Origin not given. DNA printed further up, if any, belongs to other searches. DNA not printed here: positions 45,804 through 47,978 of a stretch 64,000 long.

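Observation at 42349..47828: Giant fused double-ATPase 'activase' plus HgdB-like partner, translationally coupled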

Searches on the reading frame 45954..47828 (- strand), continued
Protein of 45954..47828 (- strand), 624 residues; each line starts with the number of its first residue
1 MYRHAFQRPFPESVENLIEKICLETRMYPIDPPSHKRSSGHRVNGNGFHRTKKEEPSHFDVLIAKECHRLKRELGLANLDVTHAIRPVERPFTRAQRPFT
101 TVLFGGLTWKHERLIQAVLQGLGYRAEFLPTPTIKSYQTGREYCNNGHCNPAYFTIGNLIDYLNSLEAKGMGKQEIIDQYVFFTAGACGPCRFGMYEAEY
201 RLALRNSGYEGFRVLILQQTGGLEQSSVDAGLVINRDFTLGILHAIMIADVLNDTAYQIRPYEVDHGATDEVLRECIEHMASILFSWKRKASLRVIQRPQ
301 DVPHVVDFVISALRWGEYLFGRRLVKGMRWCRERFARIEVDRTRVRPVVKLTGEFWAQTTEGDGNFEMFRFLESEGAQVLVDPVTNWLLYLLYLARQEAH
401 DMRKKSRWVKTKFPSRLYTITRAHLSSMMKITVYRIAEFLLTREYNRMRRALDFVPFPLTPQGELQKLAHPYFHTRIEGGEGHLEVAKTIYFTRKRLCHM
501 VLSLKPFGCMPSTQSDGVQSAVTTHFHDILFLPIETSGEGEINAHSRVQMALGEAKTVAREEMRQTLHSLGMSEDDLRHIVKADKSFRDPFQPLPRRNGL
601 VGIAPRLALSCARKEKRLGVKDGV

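Call 79: find_homologous_proteins(query=L015:11666-15232:+)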
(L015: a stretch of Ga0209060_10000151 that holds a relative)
Query L015:11666-15232:+ (1188 aa): 8000 proteins with E <= 0.001 among 8000 candidates; the best 120 are listed.
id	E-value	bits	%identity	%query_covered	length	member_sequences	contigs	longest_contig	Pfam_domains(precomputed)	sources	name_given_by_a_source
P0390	0.0e+0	2659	96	100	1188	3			PF01869.27,PF09989.16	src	-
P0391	0.0e+0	2588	93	100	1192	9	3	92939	PF01869.27,PF09989.16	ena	-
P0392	0.0e+0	2582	93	100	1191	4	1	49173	PF01869.27,PF09989.16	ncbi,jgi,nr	ncbi:MAG TPA: BadF/BadG/BcrA/BcrD ATPase family protein [Bryobacteraceae bacterium]|nr:BadF/BadG/Bcr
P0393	0.0e+0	2505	90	100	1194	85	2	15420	PF01869.27,PF09989.16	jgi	jgi:activator of 2-hydroxyglutaryl-CoA dehydratase/predicted nucleotide-binding protein (sugar kinas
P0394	0.0e+0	2504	89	100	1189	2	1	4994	PF01869.27,PF09989.16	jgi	jgi:predicted CoA-substrate-specific enzyme activase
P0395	0.0e+0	2502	89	100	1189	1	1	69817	PF01869.27,PF09989.16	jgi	jgi:predicted CoA-substrate-specific enzyme activase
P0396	0.0e+0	2496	89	100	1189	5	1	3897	PF01869.27,PF09989.16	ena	-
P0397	0.0e+0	2490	89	100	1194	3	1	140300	PF01869.27,PF09989.16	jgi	-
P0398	0.0e+0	2489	90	100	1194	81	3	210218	PF01869.27,PF09989.16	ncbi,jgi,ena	jgi:activator of 2-hydroxyglutaryl-CoA dehydratase/predicted nucleotide-binding protein (sugar kinas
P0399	0.0e+0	2487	89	100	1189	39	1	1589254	PF01869.27,PF09989.16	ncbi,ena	-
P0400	0.0e+0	2484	89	100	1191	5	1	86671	PF01869.27,PF09989.16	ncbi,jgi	ncbi:MAG TPA: BadF/BadG/BcrA/BcrD ATPase family protein [Bryobacteraceae bacterium]|jgi:predicted Co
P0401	0.0e+0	2483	89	100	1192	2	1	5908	PF01869.27,PF09989.16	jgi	jgi:predicted CoA-substrate-specific enzyme activase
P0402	0.0e+0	2475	88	100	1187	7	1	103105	PF01869.27,PF09989.16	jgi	jgi:predicted CoA-substrate-specific enzyme activase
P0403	0.0e+0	2475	89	100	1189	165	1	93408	PF01869.27,PF09989.16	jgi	jgi:predicted CoA-substrate-specific enzyme activase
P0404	0.0e+0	2474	90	99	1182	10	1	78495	PF01869.27,PF09989.16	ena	-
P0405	0.0e+0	2473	88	100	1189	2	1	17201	PF01869.27,PF09989.16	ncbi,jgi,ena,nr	ncbi:MAG TPA: BadF/BadG/BcrA/BcrD ATPase family protein [Bryobacteraceae bacterium]|nr:BadF/BadG/Bcr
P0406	0.0e+0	2468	89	100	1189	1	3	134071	PF01869.27,PF09989.16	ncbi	ncbi:MAG: BadF/BadG/BcrA/BcrD ATPase family protein [Bryobacteraceae bacterium]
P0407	0.0e+0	2468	88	100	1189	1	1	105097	PF01869.27,PF09989.16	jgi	jgi:predicted CoA-substrate-specific enzyme activase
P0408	0.0e+0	2465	89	99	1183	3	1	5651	PF01869.27,PF09989.16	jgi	jgi:predicted CoA-substrate-specific enzyme activase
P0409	0.0e+0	2464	89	99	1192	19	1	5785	PF01869.27,PF09989.16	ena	-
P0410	0.0e+0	2462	89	98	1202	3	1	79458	PF01869.27,PF09989.16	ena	-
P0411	0.0e+0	2459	88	100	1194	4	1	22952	PF01869.27,PF09989.16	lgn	-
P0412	0.0e+0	2458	88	100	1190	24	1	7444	PF01869.27,PF09989.16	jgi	jgi:predicted CoA-substrate-specific enzyme activase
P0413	0.0e+0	2456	88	100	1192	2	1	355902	PF01869.27,PF09989.16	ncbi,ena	-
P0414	0.0e+0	2456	89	99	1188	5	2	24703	PF01869.27,PF09989.16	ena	-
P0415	0.0e+0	2456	87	100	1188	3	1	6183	PF01869.27,PF09989.16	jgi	jgi:predicted CoA-substrate-specific enzyme activase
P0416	0.0e+0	2456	88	100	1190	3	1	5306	PF01869.27,PF09989.16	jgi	jgi:predicted CoA-substrate-specific enzyme activase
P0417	0.0e+0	2455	88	99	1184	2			PF01869.27,PF09989.16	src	-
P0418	0.0e+0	2454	88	99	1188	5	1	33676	PF01869.27,PF09989.16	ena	-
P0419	0.0e+0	2452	88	100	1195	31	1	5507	PF01869.27,PF09989.16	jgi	-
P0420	0.0e+0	2452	88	100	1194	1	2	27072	PF01869.27,PF09989.16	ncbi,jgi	jgi:predicted CoA-substrate-specific enzyme activase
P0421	0.0e+0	2450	88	99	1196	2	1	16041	PF01869.27,PF09989.16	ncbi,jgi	ncbi:MAG: BadF/BadG/BcrA/BcrD ATPase family protein [Bryobacteraceae bacterium]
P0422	0.0e+0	2450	88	98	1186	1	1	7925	PF01869.27,PF09989.16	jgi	jgi:predicted CoA-substrate-specific enzyme activase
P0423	0.0e+0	2448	88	100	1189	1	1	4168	PF01869.27,PF09989.16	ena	-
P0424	0.0e+0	2445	88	100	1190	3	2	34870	PF01869.27,PF09989.16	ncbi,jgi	ncbi:MAG: BadF/BadG/BcrA/BcrD ATPase family protein [Bryobacteraceae bacterium]|jgi:predicted CoA-su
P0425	0.0e+0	2439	88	99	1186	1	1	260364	PF01869.27,PF09989.16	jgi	jgi:predicted CoA-substrate-specific enzyme activase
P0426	0.0e+0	2438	87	100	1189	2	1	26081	PF01869.27,PF09989.16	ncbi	ncbi:MAG: BadF/BadG/BcrA/BcrD ATPase family protein [Bryobacteraceae bacterium]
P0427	0.0e+0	2437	88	100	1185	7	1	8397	PF01869.27,PF09989.16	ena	-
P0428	0.0e+0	2431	87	100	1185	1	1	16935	PF01869.27,PF09989.16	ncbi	-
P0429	0.0e+0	2430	87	100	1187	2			PF01869.27,PF09989.16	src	-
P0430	0.0e+0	2428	87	100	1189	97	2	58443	PF01869.27,PF09989.16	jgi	-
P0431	0.0e+0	2425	86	100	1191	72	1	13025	PF01869.27,PF09989.16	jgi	jgi:predicted CoA-substrate-specific enzyme activase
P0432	0.0e+0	2423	87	100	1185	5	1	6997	PF01869.27,PF09989.16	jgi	jgi:predicted CoA-substrate-specific enzyme activase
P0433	0.0e+0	2423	87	99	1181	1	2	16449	PF01869.27,PF09989.16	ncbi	-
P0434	0.0e+0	2422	87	100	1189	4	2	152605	PF01869.27,PF09989.16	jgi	jgi:activator of 2-hydroxyglutaryl-CoA dehydratase/predicted nucleotide-binding protein (sugar kinas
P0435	0.0e+0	2422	88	99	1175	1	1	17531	PF01869.27,PF09989.16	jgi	jgi:predicted CoA-substrate-specific enzyme activase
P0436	0.0e+0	2421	87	100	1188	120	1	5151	PF01869.27,PF09989.16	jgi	-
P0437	0.0e+0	2421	87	99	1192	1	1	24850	PF01869.27,PF09989.16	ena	-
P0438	0.0e+0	2419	86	100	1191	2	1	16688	PF01869.27,PF09989.16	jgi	jgi:predicted CoA-substrate-specific enzyme activase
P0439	0.0e+0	2413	86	100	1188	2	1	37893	PF01869.27,PF09989.16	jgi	jgi:predicted CoA-substrate-specific enzyme activase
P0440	0.0e+0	2410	86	100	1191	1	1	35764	PF01869.27,PF09989.16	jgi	-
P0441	0.0e+0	2409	87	100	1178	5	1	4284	PF01869.27,PF09989.16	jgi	jgi:predicted CoA-substrate-specific enzyme activase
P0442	0.0e+0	2407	87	99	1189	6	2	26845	PF01869.27,PF09989.16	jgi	jgi:predicted CoA-substrate-specific enzyme activase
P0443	0.0e+0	2402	85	100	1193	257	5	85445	PF01869.27,PF09989.16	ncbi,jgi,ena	ncbi:MAG: BadF/BadG/BcrA/BcrD ATPase family protein [Bryobacteraceae bacterium]|jgi:predicted CoA-su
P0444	0.0e+0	2395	86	99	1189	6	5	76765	PF01869.27,PF09989.16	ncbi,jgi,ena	jgi:activator of 2-hydroxyglutaryl-CoA dehydratase/predicted nucleotide-binding protein (sugar kinas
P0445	0.0e+0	2394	85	100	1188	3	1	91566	PF01869.27,PF09989.16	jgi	jgi:predicted CoA-substrate-specific enzyme activase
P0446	0.0e+0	2393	86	99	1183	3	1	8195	PF01869.27,PF09989.16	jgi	jgi:predicted CoA-substrate-specific enzyme activase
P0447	0.0e+0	2382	85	100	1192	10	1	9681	PF01869.27,PF09989.16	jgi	jgi:predicted CoA-substrate-specific enzyme activase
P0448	0.0e+0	2380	85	100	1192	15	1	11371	PF01869.27,PF09989.16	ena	-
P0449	0.0e+0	2373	84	100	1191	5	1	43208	PF01869.27,PF09989.16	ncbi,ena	-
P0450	0.0e+0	2370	88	96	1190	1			PF01869.27,PF09989.16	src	-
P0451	0.0e+0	2369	85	100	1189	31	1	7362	PF01869.27,PF09989.16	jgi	jgi:predicted CoA-substrate-specific enzyme activase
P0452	0.0e+0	2363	84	100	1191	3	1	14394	PF01869.27,PF09989.16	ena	-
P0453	0.0e+0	2361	85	99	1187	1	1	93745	PF01869.27,PF09989.16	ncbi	ncbi:MAG: BadF/BadG/BcrA/BcrD ATPase family protein [Bryobacteraceae bacterium]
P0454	0.0e+0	2353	85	100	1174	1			PF01869.27,PF09989.16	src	-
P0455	0.0e+0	2346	84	99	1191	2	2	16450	PF01869.27,PF09989.16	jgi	jgi:predicted CoA-substrate-specific enzyme activase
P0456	0.0e+0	2331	84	99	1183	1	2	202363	PF01869.27,PF09989.16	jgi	jgi:predicted CoA-substrate-specific enzyme activase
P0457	0.0e+0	2323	86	97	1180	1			PF01869.27,PF09989.16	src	-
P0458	0.0e+0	2323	83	100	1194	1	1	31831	PF01869.27,PF09989.16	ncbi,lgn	ncbi:MAG: BadF/BadG/BcrA/BcrD ATPase family protein [Bryobacteraceae bacterium]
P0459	0.0e+0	2306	82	100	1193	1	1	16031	PF01869.27,PF09989.16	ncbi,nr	ncbi:MAG: CoA activase [Bryobacteraceae bacterium]|nr:CoA activase [Bryobacteraceae bacterium]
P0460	0.0e+0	2306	92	90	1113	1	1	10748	PF01869.27,PF09989.16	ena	-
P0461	0.0e+0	2303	82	100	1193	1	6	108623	PF01869.27,PF09989.16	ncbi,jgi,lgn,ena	jgi:Uncharacterized protein conserved in bacteria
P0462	0.0e+0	2303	82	100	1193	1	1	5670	PF01869.27,PF09989.16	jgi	-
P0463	0.0e+0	2296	82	100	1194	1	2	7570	PF01869.27,PF09989.16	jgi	jgi:predicted CoA-substrate-specific enzyme activase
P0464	0.0e+0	2295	82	100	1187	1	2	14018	PF01869.27,PF09989.16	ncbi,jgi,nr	ncbi:MAG: CoA activase [Acidobacteria bacterium]|nr:CoA activase [Acidobacteriota bacterium]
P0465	0.0e+0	2292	81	100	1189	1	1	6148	PF01869.27,PF09989.16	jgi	jgi:predicted CoA-substrate-specific enzyme activase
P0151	0.0e+0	2291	82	100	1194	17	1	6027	PF01869.27,PF09989.16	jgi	jgi:predicted CoA-substrate-specific enzyme activase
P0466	0.0e+0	2291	82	100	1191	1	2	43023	PF01869.27,PF09989.16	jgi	jgi:predicted CoA-substrate-specific enzyme activase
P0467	0.0e+0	2285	82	99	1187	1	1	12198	PF01869.27,PF09989.16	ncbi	-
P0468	0.0e+0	2285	81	100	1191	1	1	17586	PF01869.27,PF09989.16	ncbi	-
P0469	0.0e+0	2284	81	100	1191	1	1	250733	PF01869.27,PF09989.16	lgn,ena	-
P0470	0.0e+0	2277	81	99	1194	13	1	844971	PF01869.27,PF09989.16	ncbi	ncbi:MAG: BadF/BadG/BcrA/BcrD ATPase family protein [Bryobacteraceae bacterium]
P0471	0.0e+0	2276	81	99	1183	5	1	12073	PF01869.27,PF09989.16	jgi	-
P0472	0.0e+0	2276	81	100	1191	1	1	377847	PF01869.27,PF09989.16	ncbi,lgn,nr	ncbi:MAG: acyl-CoA dehydratase activase-related protein [Bryobacteraceae bacterium]|nr:acyl-CoA dehy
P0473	0.0e+0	2276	82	99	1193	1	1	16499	PF01869.27,PF09989.16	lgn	-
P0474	0.0e+0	2276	81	100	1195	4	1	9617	PF01869.27,PF09989.16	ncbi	ncbi:MAG: BadF/BadG/BcrA/BcrD ATPase family protein [Bryobacteraceae bacterium]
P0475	0.0e+0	2275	81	100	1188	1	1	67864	PF01869.27,PF09989.16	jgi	jgi:predicted CoA-substrate-specific enzyme activase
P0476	0.0e+0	2275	82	99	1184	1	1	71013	PF01869.27,PF09989.16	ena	-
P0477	0.0e+0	2274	88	93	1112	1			PF01869.27,PF09989.16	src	-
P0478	0.0e+0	2268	82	99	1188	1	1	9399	PF01869.27,PF09989.16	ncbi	-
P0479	0.0e+0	2267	81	100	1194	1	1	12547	PF01869.27,PF09989.16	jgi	jgi:predicted CoA-substrate-specific enzyme activase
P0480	0.0e+0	2267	81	100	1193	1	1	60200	PF01869.27,PF09989.16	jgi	jgi:predicted CoA-substrate-specific enzyme activase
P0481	0.0e+0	2266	81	100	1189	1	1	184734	PF01869.27,PF09989.16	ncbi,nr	ncbi:MAG: CoA activase [Bryobacterales bacterium]|nr:CoA activase [Bryobacterales bacterium]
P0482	0.0e+0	2264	82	99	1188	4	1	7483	PF01869.27,PF09989.16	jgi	jgi:predicted CoA-substrate-specific enzyme activase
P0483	0.0e+0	2258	80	100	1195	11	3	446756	PF01869.27,PF09989.16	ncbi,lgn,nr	ncbi:MAG: acyl-CoA dehydratase activase-related protein [Bryobacterales bacterium]|nr:acyl-CoA dehyd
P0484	0.0e+0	2258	80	100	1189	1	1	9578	PF01869.27,PF09989.16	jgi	jgi:predicted CoA-substrate-specific enzyme activase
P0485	0.0e+0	2256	80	100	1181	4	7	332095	PF01869.27,PF09989.16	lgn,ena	-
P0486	0.0e+0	2253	80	100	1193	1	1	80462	PF01869.27,PF09989.16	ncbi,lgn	-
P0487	0.0e+0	2252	80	100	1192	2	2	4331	PF01869.27,PF09989.16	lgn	-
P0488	0.0e+0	2252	81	99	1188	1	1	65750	PF01869.27,PF09989.16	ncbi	-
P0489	0.0e+0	2252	80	100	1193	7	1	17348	PF01869.27,PF09989.16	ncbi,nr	ncbi:MAG: acyl-CoA dehydratase activase-related protein [Bryobacterales bacterium]|nr:acyl-CoA dehyd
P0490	0.0e+0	2251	81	99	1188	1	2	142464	PF01869.27,PF09989.16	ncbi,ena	-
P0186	0.0e+0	2249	80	100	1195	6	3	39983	PF01869.27,PF09989.16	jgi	jgi:predicted CoA-substrate-specific enzyme activase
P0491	0.0e+0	2249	80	99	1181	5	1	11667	PF01869.27,PF09989.16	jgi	jgi:predicted CoA-substrate-specific enzyme activase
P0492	0.0e+0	2247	81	99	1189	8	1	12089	PF01869.27,PF09989.16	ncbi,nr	ncbi:MAG: CoA activase [Bryobacterales bacterium]|nr:CoA activase [Bryobacterales bacterium]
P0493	0.0e+0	2246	80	100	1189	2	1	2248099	PF01869.27,PF09989.16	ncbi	ncbi:MAG: BadF/BadG/BcrA/BcrD ATPase family protein [Bryobacteraceae bacterium]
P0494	0.0e+0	2245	80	100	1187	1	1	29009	PF01869.27,PF09989.16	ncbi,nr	ncbi:MAG: CoA activase [Acidobacteria bacterium]|nr:CoA activase [Acidobacteriota bacterium]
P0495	0.0e+0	2243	80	99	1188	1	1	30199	PF01869.27,PF09989.16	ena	-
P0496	0.0e+0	2241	81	99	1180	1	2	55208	PF01869.27,PF09989.16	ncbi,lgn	-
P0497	0.0e+0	2239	80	100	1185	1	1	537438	PF01869.27,PF09989.16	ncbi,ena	-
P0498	0.0e+0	2239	81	99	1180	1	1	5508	PF01869.27,PF09989.16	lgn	-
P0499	0.0e+0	2239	81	99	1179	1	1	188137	PF01869.27,PF09989.16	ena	-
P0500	0.0e+0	2239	80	100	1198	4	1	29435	PF01869.27,PF09989.16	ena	-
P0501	0.0e+0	2235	80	100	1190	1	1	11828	PF01869.27,PF09989.16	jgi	jgi:predicted CoA-substrate-specific enzyme activase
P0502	0.0e+0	2233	80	99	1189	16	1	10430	PF01869.27,PF09989.16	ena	-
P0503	0.0e+0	2233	80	99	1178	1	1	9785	PF01869.27,PF09989.16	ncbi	-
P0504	0.0e+0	2233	81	98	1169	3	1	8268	PF01869.27,PF09989.16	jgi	jgi:predicted CoA-substrate-specific enzyme activase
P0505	0.0e+0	2233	79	100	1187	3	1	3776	PF01869.27,PF09989.16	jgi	-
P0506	0.0e+0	2231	80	99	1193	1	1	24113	PF01869.27,PF09989.16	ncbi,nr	ncbi:MAG: CoA activase [Candidatus Solibacter usitatus]|nr:CoA activase [Candidatus Solibacter usita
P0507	0.0e+0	2229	80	100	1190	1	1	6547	PF01869.27,PF09989.16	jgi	jgi:predicted CoA-substrate-specific enzyme activase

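Call 93: find_encoding_contigs(protein=P0275, flank=8000, max_places=2)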
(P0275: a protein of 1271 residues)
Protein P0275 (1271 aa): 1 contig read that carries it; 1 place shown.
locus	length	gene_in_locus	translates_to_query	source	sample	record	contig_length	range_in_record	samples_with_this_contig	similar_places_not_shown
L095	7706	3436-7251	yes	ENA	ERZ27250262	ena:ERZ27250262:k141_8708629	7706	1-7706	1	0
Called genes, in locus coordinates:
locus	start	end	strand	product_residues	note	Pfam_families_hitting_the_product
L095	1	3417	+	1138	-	?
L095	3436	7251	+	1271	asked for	PF00070:Pyr_redox (faint), PF03486:HI0933_like (faint), PF14691:Fer4_20, PF01266:DAO (weak), PF07992:Pyr_redox_2, PF12831:FAD_oxidored (weak), PF13450:NAD_binding_8, PF00037:Fer4 (weak), +3 more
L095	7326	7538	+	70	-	-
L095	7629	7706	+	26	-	?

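Call 94: find_encoding_contigs(protein=P0506, flank=10000, max_places=1)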
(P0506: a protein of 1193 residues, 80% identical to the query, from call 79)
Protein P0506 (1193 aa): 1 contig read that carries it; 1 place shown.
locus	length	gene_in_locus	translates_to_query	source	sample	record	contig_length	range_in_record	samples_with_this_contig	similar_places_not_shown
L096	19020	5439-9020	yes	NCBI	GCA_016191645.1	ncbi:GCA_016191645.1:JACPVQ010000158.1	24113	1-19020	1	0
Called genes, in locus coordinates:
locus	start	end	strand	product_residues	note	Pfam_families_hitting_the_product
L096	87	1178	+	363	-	PF07587:PSD1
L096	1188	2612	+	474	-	PF07394:DUF1501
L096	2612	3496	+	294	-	PF14378:PAP2_3, PF01569:PAP2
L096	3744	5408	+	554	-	-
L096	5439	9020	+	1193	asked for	PF01869:BcrAD_BadFG, PF09989:DUF2229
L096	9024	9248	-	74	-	-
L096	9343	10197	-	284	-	-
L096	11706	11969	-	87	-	-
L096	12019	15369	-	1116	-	PF13620:CarboxypepD_reg, PF13715:CarbopepD_reg_2 (faint), PF25183:OMP_b-brl_4, PF00593:TonB_dep_Rec_b-barrel (weak)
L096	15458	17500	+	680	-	PF26549:Tricorn_N, PF26550:Tricorn_2nd, PF25174:Beta-prop_THOC3 (faint), PF26549:Tricorn_N, PF02897:Peptidase_S9_N (weak), PF07676:PD40 (weak), PF00326:Peptidase_S9, PF01738:DLH (weak), +2 more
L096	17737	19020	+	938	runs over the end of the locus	PF08471:Ribonuc_red_2_N, PF02867:Ribonuc_red_lgC, PF12637:TSCPD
